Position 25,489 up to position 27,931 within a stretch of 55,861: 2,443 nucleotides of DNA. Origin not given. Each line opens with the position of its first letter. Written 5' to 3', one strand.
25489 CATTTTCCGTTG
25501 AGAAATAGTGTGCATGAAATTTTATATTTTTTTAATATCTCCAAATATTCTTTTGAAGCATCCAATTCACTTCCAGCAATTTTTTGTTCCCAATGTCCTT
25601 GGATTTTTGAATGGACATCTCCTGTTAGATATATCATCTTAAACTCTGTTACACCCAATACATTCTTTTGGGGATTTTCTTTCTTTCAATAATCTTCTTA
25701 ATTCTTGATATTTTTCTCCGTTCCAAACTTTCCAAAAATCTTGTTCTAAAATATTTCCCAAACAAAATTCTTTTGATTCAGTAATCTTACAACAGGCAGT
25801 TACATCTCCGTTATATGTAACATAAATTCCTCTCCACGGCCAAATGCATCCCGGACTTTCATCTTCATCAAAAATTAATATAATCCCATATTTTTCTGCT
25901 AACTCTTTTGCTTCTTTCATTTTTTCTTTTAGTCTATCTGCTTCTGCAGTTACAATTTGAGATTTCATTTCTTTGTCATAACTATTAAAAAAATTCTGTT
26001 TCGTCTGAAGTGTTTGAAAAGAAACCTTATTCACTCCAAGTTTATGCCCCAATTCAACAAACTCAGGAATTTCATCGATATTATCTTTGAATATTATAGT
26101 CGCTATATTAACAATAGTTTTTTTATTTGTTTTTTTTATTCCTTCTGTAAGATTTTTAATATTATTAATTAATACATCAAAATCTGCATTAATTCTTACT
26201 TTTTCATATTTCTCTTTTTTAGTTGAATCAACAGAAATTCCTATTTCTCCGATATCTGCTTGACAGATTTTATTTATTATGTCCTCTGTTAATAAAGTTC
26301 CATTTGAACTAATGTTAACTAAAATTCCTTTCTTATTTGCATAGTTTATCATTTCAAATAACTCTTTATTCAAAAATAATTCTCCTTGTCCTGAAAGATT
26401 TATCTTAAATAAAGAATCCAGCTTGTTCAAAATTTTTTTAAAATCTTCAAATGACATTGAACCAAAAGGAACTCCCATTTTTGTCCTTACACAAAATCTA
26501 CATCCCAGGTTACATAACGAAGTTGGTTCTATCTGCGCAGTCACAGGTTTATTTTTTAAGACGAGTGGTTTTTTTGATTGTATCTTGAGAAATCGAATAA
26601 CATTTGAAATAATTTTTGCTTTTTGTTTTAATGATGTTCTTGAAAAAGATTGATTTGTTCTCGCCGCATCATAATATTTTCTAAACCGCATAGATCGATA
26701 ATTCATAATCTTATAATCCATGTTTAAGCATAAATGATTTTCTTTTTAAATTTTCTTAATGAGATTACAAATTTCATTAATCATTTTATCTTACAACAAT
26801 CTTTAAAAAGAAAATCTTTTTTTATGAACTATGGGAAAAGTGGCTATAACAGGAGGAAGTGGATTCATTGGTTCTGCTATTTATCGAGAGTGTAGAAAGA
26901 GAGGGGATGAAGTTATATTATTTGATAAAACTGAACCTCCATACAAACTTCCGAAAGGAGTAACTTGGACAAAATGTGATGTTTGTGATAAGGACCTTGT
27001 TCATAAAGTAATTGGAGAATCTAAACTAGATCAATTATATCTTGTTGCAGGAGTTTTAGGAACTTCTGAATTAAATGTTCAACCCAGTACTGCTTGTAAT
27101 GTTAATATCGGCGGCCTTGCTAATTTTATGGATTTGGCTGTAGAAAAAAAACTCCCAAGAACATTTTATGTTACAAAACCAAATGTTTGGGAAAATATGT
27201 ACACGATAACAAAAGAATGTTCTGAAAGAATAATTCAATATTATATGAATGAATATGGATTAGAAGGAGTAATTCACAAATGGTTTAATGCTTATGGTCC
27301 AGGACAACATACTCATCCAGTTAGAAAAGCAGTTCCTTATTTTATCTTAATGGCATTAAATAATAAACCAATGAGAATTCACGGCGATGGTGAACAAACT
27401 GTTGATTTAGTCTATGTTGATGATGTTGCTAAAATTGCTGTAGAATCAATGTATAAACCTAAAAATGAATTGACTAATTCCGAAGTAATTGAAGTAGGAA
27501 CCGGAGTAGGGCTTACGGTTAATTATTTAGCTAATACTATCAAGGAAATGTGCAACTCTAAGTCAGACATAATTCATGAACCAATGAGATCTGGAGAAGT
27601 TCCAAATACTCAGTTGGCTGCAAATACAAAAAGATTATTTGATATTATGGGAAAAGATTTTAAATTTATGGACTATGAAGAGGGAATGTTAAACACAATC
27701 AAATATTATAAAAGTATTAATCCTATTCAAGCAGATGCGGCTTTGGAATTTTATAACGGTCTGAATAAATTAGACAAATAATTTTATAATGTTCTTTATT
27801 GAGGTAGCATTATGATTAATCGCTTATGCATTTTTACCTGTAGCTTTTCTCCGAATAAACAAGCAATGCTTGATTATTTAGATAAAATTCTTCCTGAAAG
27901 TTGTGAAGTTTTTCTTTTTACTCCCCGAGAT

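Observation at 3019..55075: A ~52-kb archaeal glycosylation island carries twelve radical SAM enzymes and ends at aglB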

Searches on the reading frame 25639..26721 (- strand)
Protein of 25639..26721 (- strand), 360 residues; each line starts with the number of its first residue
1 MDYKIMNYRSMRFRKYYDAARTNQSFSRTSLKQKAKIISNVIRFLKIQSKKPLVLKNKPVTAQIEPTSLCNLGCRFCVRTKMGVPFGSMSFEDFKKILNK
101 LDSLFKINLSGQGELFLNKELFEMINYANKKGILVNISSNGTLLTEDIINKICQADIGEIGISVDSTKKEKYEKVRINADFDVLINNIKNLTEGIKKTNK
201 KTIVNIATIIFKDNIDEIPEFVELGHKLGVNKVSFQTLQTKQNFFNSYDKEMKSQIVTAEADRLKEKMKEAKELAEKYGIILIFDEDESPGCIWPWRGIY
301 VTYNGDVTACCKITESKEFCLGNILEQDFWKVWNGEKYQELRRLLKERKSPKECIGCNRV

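Call 5: search_protein_families(library=pfam, proteins=[window:25639-26721:-], max_evalue=0.01)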
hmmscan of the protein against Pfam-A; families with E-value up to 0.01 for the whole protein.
window:25639-26721:- (360 aa): 2 families
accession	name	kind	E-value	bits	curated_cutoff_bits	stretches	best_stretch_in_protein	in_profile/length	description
PF04055.27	Radical_SAM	-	1.9e-20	74.1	29.5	1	64-224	1-165/166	Radical SAM superfamily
PF13186.11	SPASM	-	3.7e-15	56.4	21.5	1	292-358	1-67/67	Iron-sulfur cluster-binding domain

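Call 12: search_protein_families(library=ncbifam, proteins=[window:25639-26721:-], max_evalue=0.001)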
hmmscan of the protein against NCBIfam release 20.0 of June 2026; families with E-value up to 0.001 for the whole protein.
window:25639-26721:- (360 aa): 52 families (the best 25 are shown)
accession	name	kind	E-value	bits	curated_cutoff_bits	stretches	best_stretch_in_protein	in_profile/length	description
TIGR04317.1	W_rSAM_matur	equivalog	2e-34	119.3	380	1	63-358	7-314/349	tungsten cofactor oxidoreductase radical SAM maturase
TIGR04311.1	rSAM_Geo_metal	subfamily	2.2e-29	102.8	400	1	59-270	2-216/423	radical SAM/SPASM family putative metalloenzyme maturase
NF033640.1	N_Twi_rSAM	subfamily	3.9e-22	78.9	170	2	41-275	92-349/398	twitch domain-containing radical SAM protein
TIGR04545.1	rSAM_ahbD_hemeb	equivalog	1.5e-21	77.3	500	1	65-231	5-168/339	heme b synthase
TIGR04055.1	rSAM_NirJ2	equivalog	3.3e-21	76.1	500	1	67-344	7-285/326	putative heme d1 biosynthesis radical SAM protein NirJ2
TIGR03962.1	mycofact_rSAM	equivalog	4.8e-21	75.3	265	1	59-230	11-178/339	mycofactocin radical SAM maturase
TIGR04054.1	rSAM_NirJ1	equivalog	4.2e-20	71.7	650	1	58-239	35-211/387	putative heme d1 biosynthesis radical SAM protein NirJ1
TIGR04051.1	rSAM_NirJ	equivalog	2.5e-19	69.5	515.45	1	69-241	11-179/354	heme d1 biosynthesis radical SAM protein NirJ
TIGR04347.1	pseudo_SAM_Halo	equivalog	9.3e-19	67.9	525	1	57-241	36-215/390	TIGR04347 family pseudo-SAM/SPASM protein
NF050035.1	rSAM_WgK_link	exception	4.2e-18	65.5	650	1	57-235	6-181/367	radical SAM/SPASM peptide maturase WgkB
TIGR04546.1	rSAM_ahbC_deAc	equivalog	8.6e-18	64.3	650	1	57-239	37-214/390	12,18-didecarboxysiroheme deacetylase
TIGR04053.2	TIGR04053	equivalog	4.3e-17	62.4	395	1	56-232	4-180/366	TIGR04053 family radical SAM/SPASM domain-containing protein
TIGR04303.1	GeoRSP_rSAM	equivalog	5.7e-17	62.3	400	1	61-358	6-297/325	GeoRSP system radical SAM/SPASM protein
NF045574.1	sacti_mat_StsB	exception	6.1e-17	61.6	625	1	28-343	64-370/466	StsB family radical SAM/SPASM domain sactipeptide maturase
NF012164.0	AlbA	equivalog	7.1e-17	61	850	1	58-341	111-385/442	subtilosin maturase AlbA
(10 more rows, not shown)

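Call 19: search_solved_structures(query=window:25639-26721:-, max_evalue=0.001)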
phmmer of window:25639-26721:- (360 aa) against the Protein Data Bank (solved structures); distinct sequences matched with E-value up to 0.001: 7.
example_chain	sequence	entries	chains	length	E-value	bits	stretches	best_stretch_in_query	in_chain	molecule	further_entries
6efn_A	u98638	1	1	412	5.9e-07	32.4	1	59-230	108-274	Sporulation killing factor maturation protein SkfB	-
4m7t_A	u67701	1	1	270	1e-06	31.6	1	290-360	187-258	BtrN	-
4m7s_A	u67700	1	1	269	1e-06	31.6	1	290-360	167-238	BtrN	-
7bi7_A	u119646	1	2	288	2.8e-05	26.8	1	67-177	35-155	FeMo cofactor biosynthesis protein NifB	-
7jmb_A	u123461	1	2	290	2.9e-05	26.8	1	67-177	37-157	Nitrogenase iron-molybdenum cofactor biosynthesis protein NifB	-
7jma_A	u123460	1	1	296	3e-05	26.7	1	67-177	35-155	Nitrogenase iron-molybdenum cofactor biosynthesis protein NifB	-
7tol_A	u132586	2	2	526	6.4e-05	25.7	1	56-222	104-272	glycerol dibiphytanyl glycerol tetraether - macrocyclic archaeol synthase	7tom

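Call 33: find_homologous_proteins(query=window:25639-26721:-, max_evalue=1e-15)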
Query window:25639-26721:- (360 aa): 132 proteins with E <= 1e-15 among 3939 candidates; the best 120 are listed.
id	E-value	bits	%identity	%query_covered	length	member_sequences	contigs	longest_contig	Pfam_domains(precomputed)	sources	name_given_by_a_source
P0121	3.5e-201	686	83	100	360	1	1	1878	PF13186.12,PF04055.28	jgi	-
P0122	9.2e-197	671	81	100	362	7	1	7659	PF13186.12,PF04055.28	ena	-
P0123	9.3e-169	579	70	100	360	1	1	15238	PF13186.12,PF04055.28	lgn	-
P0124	1.8e-167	575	72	99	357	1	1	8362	PF13186.12,PF04055.28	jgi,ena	-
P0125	1.1e-165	569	68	100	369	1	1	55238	PF13186.12,PF04055.28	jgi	jgi:radical SAM protein with 4Fe4S-binding SPASM domain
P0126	2.6e-160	552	66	100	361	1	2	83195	PF13186.12,PF04055.28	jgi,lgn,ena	-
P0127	1.2e-159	549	69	97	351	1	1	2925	PF13186.12,PF04055.28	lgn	-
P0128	8.8e-157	540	65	100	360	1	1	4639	PF13186.12,PF04055.28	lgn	-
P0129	1.0e-156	540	65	100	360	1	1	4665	PF13186.12,PF04055.28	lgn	-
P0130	1.7e-156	539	65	100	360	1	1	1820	PF13186.12,PF04055.28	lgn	-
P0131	5.7e-156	537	64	100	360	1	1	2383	PF13186.12,PF04055.28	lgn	-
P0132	1.5e-155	536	65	99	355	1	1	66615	PF13186.12,PF04055.28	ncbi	-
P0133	8.6e-154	530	64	100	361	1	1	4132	PF13186.12,PF04055.28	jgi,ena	-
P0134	1.2e-153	530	62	100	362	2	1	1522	PF13186.12,PF04055.28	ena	-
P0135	2.1e-152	525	63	100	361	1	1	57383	PF13186.12,PF04055.28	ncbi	-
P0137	3.2e-144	499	63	99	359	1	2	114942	PF13186.12,PF04055.28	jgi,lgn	jgi:MoaA/NifB/PqqE/SkfB family radical SAM enzyme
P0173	5.8e-130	452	58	97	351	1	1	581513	PF13186.12,PF04055.28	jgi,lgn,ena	-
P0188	1.6e-127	444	55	96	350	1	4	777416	PF13186.12,PF04055.28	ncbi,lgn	-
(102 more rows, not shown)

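Call 34: find_encoding_contigs(protein=P0173, flank=8000, max_places=1)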
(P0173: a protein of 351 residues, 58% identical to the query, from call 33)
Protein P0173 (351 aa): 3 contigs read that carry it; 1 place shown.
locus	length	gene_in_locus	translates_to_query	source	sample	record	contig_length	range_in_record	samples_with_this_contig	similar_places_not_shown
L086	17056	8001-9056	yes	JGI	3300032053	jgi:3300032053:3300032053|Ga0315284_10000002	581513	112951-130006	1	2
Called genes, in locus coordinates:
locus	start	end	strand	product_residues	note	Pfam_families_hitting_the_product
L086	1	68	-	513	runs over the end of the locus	PF02310:B12-binding, PF04055:Radical_SAM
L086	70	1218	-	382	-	PF13477:Glyco_trans_4_2 (weak), PF13439:Glyco_transf_4, PF13579:Glyco_trans_4_4, PF20706:GT4-conflict, PF00534:Glycos_transf_1, PF13692:Glyco_trans_1_4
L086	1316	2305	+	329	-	PF00106:adh_short (weak), PF01073:3Beta_HSD, PF01370:Epimerase, PF02719:Polysacc_synt_2, PF05368:NmrA, PF07993:NAD_binding_4, PF16363:GDP_Man_Dehyd, PF13460:NAD_binding_10, +1 more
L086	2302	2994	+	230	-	PF00483:NTP_transferase, PF12804:NTP_transf_3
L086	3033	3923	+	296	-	PF04055:Radical_SAM, PF13186:SPASM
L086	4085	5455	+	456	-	PF02310:B12-binding, PF04055:Radical_SAM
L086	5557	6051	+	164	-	-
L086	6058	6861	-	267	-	PF13489:Methyltransf_23, PF13649:Methyltransf_25 (weak), PF13847:Methyltransf_31, PF08241:Methyltransf_11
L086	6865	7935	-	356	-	PF00534:Glycos_transf_1, PF00982:Glyco_transf_20 (faint), PF13692:Glyco_trans_1_4, PF13524:Glyco_trans_1_2 (weak), PF20706:GT4-conflict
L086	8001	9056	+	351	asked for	PF04055:Radical_SAM, PF13186:SPASM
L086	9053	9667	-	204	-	PF05219:DREV (weak), PF08003:Methyltransf_9 (weak), PF13489:Methyltransf_23, PF07021:MetW, PF13847:Methyltransf_31, PF08241:Methyltransf_11, PF08242:Methyltransf_12, PF13649:Methyltransf_25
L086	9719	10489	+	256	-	PF01522:Polysacc_deac_1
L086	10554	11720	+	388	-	PF04055:Radical_SAM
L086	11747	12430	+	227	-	PF01966:HD (weak)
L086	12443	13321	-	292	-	PF00459:Inositol_P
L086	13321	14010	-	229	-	-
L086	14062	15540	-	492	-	PF02310:B12-binding, PF04055:Radical_SAM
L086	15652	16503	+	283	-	PF00456:Transketolase_N, PF13292:DXP_synthase_N (faint), PF00676:E1_dh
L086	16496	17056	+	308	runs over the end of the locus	PF02779:Transket_pyr, PF02780:Transketolase_C, PF17147:PFOR_II (faint)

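Call 35: find_encoding_contigs(protein=P0188, flank=8000, max_places=1)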
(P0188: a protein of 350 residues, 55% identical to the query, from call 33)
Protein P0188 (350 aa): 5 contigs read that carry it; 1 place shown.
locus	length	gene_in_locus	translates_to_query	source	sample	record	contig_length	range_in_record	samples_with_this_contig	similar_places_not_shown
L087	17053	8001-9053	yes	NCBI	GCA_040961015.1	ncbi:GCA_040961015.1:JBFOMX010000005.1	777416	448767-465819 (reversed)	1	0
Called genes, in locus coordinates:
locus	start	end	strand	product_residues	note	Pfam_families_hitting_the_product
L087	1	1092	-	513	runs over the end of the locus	PF02310:B12-binding, PF19864:Radical_SAM_N2 (weak), PF04055:Radical_SAM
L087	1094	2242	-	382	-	PF13439:Glyco_transf_4, PF13477:Glyco_trans_4_2 (weak), PF13579:Glyco_trans_4_4, PF20706:GT4-conflict, PF00534:Glycos_transf_1, PF13692:Glyco_trans_1_4, PF13524:Glyco_trans_1_2 (weak)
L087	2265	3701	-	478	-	PF02310:B12-binding, PF04055:Radical_SAM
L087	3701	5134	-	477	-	PF02310:B12-binding, PF04055:Radical_SAM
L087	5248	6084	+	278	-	PF04055:Radical_SAM, PF13186:SPASM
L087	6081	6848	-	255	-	PF13489:Methyltransf_23 (weak), PF01209:Ubie_methyltran, PF13847:Methyltransf_31, PF08241:Methyltransf_11, PF08242:Methyltransf_12 (weak), PF13649:Methyltransf_25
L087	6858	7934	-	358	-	PF00534:Glycos_transf_1, PF13692:Glyco_trans_1_4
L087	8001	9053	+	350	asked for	PF04055:Radical_SAM, PF13186:SPASM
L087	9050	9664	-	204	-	PF05219:DREV, PF13489:Methyltransf_23, PF07021:MetW, PF13847:Methyltransf_31, PF08241:Methyltransf_11, PF08242:Methyltransf_12, PF13649:Methyltransf_25 (weak)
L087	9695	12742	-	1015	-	PF13727:CoA_binding_3, PF00106:adh_short, PF01370:Epimerase, PF02719:Polysacc_synt_2, PF04321:RmlD_sub_bind, PF01073:3Beta_HSD, PF16363:GDP_Man_Dehyd, PF00155:Aminotran_1_2, +10 more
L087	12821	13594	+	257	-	PF10096:DUF2334 (weak), PF01522:Polysacc_deac_1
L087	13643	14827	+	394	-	-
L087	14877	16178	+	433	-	PF04055:Radical_SAM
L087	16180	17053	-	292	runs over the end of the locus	PF00459:Inositol_P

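Call 36: find_encoding_contigs(protein=P0137, flank=8000, max_places=1)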
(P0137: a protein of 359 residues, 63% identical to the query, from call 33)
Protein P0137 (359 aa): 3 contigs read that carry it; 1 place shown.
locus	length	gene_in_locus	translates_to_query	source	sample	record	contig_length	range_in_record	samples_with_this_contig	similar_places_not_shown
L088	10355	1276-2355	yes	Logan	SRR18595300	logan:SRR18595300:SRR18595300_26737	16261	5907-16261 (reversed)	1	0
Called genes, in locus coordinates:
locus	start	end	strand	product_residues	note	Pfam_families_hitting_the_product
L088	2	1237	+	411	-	?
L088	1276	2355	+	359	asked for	PF04055:Radical_SAM, PF13186:SPASM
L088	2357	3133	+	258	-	PF13489:Methyltransf_23, PF01209:Ubie_methyltran (weak), PF07021:MetW (weak), PF13847:Methyltransf_31, PF08241:Methyltransf_11, PF08242:Methyltransf_12 (weak), PF13649:Methyltransf_25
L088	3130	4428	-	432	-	PF01593:Amino_oxidase, PF13450:NAD_binding_8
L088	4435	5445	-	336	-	PF01073:3Beta_HSD, PF01370:Epimerase, PF02719:Polysacc_synt_2, PF04321:RmlD_sub_bind, PF05368:NmrA, PF07993:NAD_binding_4, PF16363:GDP_Man_Dehyd, PF13460:NAD_binding_10, +2 more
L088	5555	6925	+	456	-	PF00266:Aminotran_5 (weak), PF01041:DegT_DnrJ_EryC1, PF00155:Aminotran_1_2 (weak), PF01053:Cys_Met_Meta_PP (weak)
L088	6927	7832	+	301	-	PF01073:3Beta_HSD, PF01370:Epimerase, PF02719:Polysacc_synt_2, PF04321:RmlD_sub_bind, PF16363:GDP_Man_Dehyd, PF07993:NAD_binding_4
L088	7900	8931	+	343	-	PF00534:Glycos_transf_1, PF13692:Glyco_trans_1_4, PF13524:Glyco_trans_1_2 (weak)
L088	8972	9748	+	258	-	PF01522:Polysacc_deac_1 (weak)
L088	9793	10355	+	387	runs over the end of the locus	PF04055:Radical_SAM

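Call 47: find_related_loci(query=A1, collection=metagenome_contigs, flank=10000)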
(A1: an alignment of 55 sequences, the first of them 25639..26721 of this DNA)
Query A1 (360 aa) in metagenome_contigs; peptide patterns used: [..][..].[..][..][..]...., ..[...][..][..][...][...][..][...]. (x = any residue, [..] = any of these).
600 stretches matched a pattern (row limit reached: there are more); 505 encode a relative of the query (tblastn E <= 1e-3); the best 80 are kept; 80 distinct loci.
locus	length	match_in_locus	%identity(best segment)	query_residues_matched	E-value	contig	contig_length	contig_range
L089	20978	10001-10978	36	42-359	5e-60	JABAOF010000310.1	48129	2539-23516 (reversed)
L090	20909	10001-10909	34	58-358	2e-51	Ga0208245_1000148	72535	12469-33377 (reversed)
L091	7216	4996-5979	31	50-357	3e-48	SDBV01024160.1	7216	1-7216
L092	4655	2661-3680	28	15-357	3e-47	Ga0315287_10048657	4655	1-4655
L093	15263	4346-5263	31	63-348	2e-41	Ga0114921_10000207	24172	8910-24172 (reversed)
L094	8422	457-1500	31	19-359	5e-41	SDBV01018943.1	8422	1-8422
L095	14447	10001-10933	31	41-357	4e-38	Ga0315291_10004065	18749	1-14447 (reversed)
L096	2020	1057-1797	31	60-329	8e-36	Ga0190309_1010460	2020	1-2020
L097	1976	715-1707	30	16-357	2e-35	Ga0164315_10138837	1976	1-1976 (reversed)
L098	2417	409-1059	33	104-322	3e-33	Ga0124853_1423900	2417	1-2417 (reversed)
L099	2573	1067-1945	29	49-348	7e-33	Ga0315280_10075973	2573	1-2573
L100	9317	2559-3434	27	59-358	8e-33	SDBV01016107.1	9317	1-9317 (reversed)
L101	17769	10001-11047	27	17-357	3e-32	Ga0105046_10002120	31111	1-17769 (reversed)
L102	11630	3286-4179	29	55-357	2e-31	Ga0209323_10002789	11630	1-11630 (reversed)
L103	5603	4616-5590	27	23-342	1e-30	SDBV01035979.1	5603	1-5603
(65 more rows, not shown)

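Call 49: predict_structure(alignment_id=A1)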
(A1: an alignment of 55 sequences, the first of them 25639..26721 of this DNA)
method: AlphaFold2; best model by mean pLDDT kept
length: 360 residues; sequences in the alignment: 55
mean_pLDDT: 93.1   pTM: 0.92
mean pLDDT of the five models: 93.1, 92.2, 91.3, 89.7, 88.1
residues with pLDDT >= 90: 278; 70-90: 74; 50-70: 8; < 50: 0
segments of 3 or more residues with pLDDT < 50: none
pLDDT, mean of each block of 10 residues (from residue 1): 71 86 93 97 92 96 96 87 87 99 97 94 98 98 98 98 97 95 99 97 97 97 98 93 88 90 94 97 81 92 94 86 98 97 93 82
secondary structure, 60 per line:
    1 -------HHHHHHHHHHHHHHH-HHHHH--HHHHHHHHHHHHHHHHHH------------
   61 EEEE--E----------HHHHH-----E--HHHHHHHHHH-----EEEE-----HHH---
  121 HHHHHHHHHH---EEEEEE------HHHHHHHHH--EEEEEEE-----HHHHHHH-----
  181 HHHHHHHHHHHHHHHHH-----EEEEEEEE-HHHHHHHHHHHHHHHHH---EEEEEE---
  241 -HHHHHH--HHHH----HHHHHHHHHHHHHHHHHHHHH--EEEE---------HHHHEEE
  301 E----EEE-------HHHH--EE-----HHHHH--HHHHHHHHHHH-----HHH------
elements in order: H8-22 H24-28 H31-48 E61-64 H78-82 H91-100 E106-109 H121-130 E134-139 H146-154 E157-163 H169-175 H181-197 E203-210 H212-228 E232-237 H242-247 H250-253 H258-278 E281-284 H294-297 E298-301 E306-308 H316-319 H329-333 H336-346

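Call 53: fold_search(model_id=the predicted structure, library=pdb)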
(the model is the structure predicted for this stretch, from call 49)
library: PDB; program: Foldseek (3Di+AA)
matches with E <= 10: 1798; with E <= 0.001: 184
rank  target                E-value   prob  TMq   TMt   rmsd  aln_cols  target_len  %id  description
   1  5v1t_A                2.7e-14  1.00  0.66  0.55   5.1       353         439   16  Crystal structure of Streptococcus suis SuiB bound to precursor peptide SuiA (released 2017-08-30)
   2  8hzv_C                3.7e-14  1.00  0.62  0.48   5.4       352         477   14  The crystal structure of a Radical SAM Enzyme DesII (released 2024-07-10)
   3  5v1q_A                4.6e-14  1.00  0.66  0.56   5.2       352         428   16  Crystal structure of Streptococcus suis SuiB (released 2017-08-30)
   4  5v1s_B                6.4e-14  1.00  0.63  0.54   5.4       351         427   16  Crystal structure of Streptococcus suis SuiB bound to S-adenosylmethionine (released 2017-08-30)
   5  5v1s_A                8.9e-14  1.00  0.67  0.58   4.7       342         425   17  Crystal structure of Streptococcus suis SuiB bound to S-adenosylmethionine (released 2017-08-30)
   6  5v1q_B                1.4e-13  1.00  0.66  0.55   5.4       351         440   15  Crystal structure of Streptococcus suis SuiB (released 2017-08-30)
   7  5why_A                1.9e-13  1.00  0.63  0.55  15.7       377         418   21  Structural Insights into Thioether Bond Formation in the Biosynthesis of Sactipeptides (released 2017-07-26)
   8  6efn                  2.5e-13  1.00  0.64  0.60   3.2       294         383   22  Structure of a RiPP maturase, SkfB (released 2018-10-24)
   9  8hzv_A                2.7e-13  1.00  0.63  0.48   5.2       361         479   14  The crystal structure of a Radical SAM Enzyme DesII (released 2024-07-10)
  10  8hzy_A                6.8e-13  1.00  0.62  0.49   5.2       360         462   13  The crystal structure of a Radical SAM Enzyme DesII (released 2024-07-10)
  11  8hzv_B                7.1e-13  1.00  0.57  0.44   7.0       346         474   14  The crystal structure of a Radical SAM Enzyme DesII (released 2024-07-10)
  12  5why_B                1.1e-12  1.00  0.62  0.54   8.0       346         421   19  Structural Insights into Thioether Bond Formation in the Biosynthesis of Sactipeptides (released 2017-07-26)
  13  8hzv_D                1.3e-12  1.00  0.60  0.47   5.5       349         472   14  The crystal structure of a Radical SAM Enzyme DesII (released 2024-07-10)
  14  8hzy_B                1.9e-12  1.00  0.58  0.47   5.7       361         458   13  The crystal structure of a Radical SAM Enzyme DesII (released 2024-07-10)
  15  5wgg_A                2.4e-12  1.00  0.61  0.50   7.7       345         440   19  Structural Insights into Thioether Bond Formation in the Biosynthesis of Sactipeptides (released 2017-07-26)
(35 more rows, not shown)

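Call 75: search_protein_families(library=padloc, proteins=[window:25639-26721:-], max_evalue=0.00001)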
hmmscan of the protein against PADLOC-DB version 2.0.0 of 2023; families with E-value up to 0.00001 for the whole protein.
window:25639-26721:- (360 aa): 2 families
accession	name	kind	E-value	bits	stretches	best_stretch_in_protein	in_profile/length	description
PDLC02903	pVip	-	6.7e-21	72.9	1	67-259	7-193/257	Viperins not associated with kinases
PDLC02904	pVip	-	1.7e-17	61.8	1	67-249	10-187/262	Viperins associated with kinases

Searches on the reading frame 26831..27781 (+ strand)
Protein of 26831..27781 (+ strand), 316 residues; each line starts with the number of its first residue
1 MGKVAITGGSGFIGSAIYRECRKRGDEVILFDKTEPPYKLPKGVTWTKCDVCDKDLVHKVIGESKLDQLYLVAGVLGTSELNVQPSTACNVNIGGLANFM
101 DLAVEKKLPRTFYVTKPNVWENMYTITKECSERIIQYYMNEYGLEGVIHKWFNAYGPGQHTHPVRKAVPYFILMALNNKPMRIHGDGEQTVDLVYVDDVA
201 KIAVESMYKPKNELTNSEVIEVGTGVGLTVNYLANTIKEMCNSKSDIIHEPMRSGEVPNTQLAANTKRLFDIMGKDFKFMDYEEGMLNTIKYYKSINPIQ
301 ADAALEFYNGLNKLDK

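Call 7: search_protein_families(library=pfam, proteins=[window:26831-27781:+], max_evalue=0.01)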
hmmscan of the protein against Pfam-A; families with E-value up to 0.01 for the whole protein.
window:26831-27781:+ (316 aa): 7 families
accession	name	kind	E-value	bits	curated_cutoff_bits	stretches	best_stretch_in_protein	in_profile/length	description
PF01370.27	Epimerase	-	4.3e-35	121.7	20.9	1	4-215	1-233/240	NAD dependent epimerase/dehydratase family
PF16363.11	GDP_Man_Dehyd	-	1.6e-20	74.3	27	2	121-245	150-278/332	GDP-mannose 4,6 dehydratase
PF01073.25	3Beta_HSD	-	5.4e-11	42.5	22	1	5-115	1-115/280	3-beta hydroxysteroid dehydrogenase/isomerase family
PF07993.18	NAD_binding_4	-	9e-07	28.7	20.1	1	110-202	163-257/258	Male sterility protein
PF02719.21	Polysacc_synt_2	-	1e-06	28.6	20.2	1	4-141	1-155/293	Polysaccharide biosynthesis protein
PF04321.23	RmlD_sub_bind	-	0.0019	17.7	27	1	3-106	2-92/287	RmlD substrate binding domain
PF00106.31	adh_short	-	0.0043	17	26.6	1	4-98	3-114/195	short chain dehydrogenase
